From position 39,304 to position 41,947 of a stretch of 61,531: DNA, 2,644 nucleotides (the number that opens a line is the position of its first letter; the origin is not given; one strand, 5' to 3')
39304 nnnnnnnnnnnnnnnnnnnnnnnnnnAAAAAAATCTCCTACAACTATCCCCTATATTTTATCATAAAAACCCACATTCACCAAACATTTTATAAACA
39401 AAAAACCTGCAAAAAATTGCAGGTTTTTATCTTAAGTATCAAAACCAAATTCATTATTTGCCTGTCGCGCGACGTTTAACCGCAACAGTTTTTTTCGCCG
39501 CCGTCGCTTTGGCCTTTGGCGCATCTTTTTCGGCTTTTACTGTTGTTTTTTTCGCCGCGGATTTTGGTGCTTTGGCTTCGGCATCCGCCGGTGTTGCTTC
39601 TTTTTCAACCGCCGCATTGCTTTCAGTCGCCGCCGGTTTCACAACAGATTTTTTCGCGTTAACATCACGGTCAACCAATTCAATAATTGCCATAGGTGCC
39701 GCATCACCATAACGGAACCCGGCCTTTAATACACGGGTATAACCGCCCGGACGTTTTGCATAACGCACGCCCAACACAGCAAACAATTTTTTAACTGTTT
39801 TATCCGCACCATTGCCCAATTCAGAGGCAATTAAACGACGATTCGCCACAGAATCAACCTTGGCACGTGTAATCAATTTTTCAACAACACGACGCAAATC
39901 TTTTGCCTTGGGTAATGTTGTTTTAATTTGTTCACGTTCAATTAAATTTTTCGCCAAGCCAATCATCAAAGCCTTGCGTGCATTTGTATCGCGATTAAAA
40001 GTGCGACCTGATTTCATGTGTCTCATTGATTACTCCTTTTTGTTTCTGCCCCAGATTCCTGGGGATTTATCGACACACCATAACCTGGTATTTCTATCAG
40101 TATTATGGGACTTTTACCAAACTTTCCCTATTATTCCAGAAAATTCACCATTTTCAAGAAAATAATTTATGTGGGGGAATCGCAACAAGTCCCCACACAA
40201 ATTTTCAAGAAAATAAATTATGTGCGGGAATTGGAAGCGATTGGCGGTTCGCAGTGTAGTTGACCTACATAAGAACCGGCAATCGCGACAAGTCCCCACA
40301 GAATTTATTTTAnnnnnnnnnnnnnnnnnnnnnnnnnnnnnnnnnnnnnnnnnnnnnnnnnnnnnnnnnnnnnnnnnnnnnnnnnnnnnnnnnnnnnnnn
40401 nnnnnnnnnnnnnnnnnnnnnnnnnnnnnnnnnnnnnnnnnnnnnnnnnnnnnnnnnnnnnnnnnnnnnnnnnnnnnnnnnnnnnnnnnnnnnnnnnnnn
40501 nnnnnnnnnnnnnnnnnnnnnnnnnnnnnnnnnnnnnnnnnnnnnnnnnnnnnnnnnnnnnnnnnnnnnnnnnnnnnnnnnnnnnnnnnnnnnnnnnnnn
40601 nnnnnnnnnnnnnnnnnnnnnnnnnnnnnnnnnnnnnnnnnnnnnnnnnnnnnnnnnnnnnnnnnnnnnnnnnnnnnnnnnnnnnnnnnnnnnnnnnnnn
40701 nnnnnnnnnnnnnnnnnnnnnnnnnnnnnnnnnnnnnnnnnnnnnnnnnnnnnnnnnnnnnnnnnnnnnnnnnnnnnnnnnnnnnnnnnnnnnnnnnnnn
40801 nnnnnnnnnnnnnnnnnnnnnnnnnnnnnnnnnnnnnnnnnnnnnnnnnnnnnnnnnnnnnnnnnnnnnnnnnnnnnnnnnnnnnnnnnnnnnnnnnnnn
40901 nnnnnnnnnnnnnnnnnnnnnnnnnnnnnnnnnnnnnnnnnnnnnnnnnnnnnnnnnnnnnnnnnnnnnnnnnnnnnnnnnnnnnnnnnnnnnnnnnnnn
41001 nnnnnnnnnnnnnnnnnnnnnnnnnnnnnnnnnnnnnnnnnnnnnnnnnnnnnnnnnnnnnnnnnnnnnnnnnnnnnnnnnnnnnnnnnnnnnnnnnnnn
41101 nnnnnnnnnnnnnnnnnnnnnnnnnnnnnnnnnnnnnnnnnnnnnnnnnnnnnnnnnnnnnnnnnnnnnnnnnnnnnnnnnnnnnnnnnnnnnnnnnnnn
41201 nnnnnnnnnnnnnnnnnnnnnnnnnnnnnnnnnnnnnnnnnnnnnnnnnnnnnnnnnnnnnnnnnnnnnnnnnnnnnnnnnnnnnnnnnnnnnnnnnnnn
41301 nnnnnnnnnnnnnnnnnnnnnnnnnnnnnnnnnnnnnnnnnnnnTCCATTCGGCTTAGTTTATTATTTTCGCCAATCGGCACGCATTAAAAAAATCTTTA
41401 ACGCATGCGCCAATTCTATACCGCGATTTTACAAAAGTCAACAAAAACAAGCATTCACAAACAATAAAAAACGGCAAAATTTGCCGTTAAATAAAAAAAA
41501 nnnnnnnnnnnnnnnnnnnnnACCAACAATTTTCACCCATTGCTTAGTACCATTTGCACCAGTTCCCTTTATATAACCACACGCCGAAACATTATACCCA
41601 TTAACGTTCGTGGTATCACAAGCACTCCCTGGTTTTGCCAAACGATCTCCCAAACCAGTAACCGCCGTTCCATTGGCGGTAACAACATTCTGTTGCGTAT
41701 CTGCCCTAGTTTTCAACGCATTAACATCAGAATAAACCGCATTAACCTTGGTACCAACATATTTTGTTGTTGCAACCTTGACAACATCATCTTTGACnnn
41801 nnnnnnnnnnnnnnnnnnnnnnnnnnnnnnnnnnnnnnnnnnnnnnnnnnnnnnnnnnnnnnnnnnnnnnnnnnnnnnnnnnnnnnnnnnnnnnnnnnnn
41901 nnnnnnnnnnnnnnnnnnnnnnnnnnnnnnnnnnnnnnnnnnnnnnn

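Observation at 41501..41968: Core-only member of the KIATT family inserted between rpsK and rpoA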

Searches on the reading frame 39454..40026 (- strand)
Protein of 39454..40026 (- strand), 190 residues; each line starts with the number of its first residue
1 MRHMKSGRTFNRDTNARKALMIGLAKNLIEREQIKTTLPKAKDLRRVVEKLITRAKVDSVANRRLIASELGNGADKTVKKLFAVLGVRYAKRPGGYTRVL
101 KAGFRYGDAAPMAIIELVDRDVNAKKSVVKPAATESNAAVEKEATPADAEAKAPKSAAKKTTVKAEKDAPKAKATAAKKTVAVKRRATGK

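Call 15: search_protein_families(library=ncbifam, proteins=[window:39454-40026:-], max_evalue=0.1)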
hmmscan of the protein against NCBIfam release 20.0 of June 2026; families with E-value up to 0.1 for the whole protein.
window:39454-40026:- (190 aa): 2 families
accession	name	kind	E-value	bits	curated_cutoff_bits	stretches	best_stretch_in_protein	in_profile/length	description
TIGR00059.1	L17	equivalog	2.5e-38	130.8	70.05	1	8-119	3-112/112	50S ribosomal protein L17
NF051448.1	50S_L17_sunset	exception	1.6e-32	113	280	1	17-176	17-173/229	50S ribosomal protein L17, sunset domain variant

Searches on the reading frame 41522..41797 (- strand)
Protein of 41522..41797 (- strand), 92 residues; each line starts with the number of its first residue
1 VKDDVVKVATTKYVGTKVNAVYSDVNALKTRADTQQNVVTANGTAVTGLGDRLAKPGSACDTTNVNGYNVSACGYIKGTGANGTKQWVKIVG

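Call 62: search_solved_structures(query=A7, max_evalue=10, show_alignments=3)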
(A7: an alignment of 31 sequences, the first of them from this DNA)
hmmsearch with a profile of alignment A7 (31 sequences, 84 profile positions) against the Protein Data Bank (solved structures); distinct sequences matched with E-value up to 10: 21.
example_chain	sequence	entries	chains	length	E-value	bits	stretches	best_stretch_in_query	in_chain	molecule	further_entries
4lin_A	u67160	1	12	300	0.022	18.3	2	15-50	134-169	Tail needle protein gp26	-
4zxq_A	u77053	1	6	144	0.15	15.6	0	17-52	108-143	Tail needle protein gp26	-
8i3e_A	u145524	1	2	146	0.35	14.5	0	15-58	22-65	ELKS/Rab6-interacting/CAST family member 1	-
2nps_A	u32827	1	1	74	0.56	13.8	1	15-54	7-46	Vesicle-associated membrane protein 4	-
6i31_A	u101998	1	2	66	1.2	12.7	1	51-83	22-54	Evasin-3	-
1avy_A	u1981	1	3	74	1.3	12.6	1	16-51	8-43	FIBRITIN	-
4zkp_A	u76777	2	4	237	1.6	12.3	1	17-60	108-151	Tail needle protein gp26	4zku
6gaj_A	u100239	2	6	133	2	12.1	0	15-53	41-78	Outer capsid protein sigma-1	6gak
5u9z_A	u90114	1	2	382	2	12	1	11-50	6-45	PHOSPHOGLYCEROL TRANSFERASE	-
2poh_A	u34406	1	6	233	2.1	12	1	17-60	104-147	Head completion protein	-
5wcx_A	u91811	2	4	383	2.1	12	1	11-50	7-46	Phosphoglycerol transferase GacH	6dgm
3c9i_A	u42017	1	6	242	2.5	11.7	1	17-60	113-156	Tail needle protein gp26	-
6kqs_A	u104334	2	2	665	3.1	11.4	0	8-72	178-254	lacto-N-biosidase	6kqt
2wpq_A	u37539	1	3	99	3.1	11.4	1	15-52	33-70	TRIMERIC AUTOTRANSPORTER ADHESIN FRAGMENT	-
6qjb_A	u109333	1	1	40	3.4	11.3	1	55-83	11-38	Evasin-3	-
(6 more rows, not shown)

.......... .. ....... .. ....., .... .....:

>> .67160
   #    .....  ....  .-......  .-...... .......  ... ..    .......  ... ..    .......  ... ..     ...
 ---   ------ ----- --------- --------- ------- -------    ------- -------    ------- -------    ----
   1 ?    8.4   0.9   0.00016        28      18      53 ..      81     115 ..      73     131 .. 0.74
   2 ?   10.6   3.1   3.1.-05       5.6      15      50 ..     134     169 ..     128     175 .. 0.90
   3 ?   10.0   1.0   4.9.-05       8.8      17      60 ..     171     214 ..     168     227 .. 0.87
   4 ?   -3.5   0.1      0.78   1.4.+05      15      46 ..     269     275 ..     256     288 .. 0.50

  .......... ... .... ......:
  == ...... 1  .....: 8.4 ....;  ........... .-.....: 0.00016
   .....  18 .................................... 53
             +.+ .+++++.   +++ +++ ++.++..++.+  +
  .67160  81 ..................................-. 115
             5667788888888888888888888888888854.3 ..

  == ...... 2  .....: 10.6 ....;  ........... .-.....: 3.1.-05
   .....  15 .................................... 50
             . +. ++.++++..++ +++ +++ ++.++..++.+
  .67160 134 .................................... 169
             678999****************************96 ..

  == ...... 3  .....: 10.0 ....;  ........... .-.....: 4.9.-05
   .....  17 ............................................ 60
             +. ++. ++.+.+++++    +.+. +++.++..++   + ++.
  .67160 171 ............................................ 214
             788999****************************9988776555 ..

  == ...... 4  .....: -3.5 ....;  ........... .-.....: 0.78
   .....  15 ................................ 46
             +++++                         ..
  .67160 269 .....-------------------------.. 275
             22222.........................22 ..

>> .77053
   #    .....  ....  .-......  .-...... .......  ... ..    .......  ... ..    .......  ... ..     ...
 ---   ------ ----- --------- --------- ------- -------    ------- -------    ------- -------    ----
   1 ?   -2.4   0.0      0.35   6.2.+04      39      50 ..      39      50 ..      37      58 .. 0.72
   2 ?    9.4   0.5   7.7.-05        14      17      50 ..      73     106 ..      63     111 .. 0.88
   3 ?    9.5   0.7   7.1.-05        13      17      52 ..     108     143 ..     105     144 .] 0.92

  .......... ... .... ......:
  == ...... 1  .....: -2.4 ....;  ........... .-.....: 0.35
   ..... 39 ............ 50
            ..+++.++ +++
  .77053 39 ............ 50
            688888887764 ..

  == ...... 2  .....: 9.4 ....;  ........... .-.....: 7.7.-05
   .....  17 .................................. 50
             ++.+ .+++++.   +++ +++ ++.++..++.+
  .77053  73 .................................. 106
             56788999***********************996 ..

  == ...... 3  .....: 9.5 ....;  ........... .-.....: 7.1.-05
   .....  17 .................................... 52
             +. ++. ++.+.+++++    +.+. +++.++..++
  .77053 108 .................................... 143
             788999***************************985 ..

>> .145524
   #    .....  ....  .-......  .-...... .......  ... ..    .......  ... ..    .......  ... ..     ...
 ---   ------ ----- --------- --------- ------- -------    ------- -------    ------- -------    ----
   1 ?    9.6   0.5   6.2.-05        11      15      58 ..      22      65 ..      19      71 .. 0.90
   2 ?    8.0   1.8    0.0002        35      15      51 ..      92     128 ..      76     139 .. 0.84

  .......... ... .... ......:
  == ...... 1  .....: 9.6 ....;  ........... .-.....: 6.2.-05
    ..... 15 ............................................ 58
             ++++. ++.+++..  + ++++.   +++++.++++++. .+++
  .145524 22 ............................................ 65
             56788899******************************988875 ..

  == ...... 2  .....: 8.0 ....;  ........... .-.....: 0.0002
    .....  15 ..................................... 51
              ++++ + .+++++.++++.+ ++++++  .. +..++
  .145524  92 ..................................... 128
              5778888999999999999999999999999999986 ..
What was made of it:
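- Closest known: Phage T4 fibritin. Same: The architecture is a parallel coiled coil capped by a short C-terminal beta-hairpin with a conserved Trp. gp26 and fibritin are the best PDB profile hits, through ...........-like heptads (call 62).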
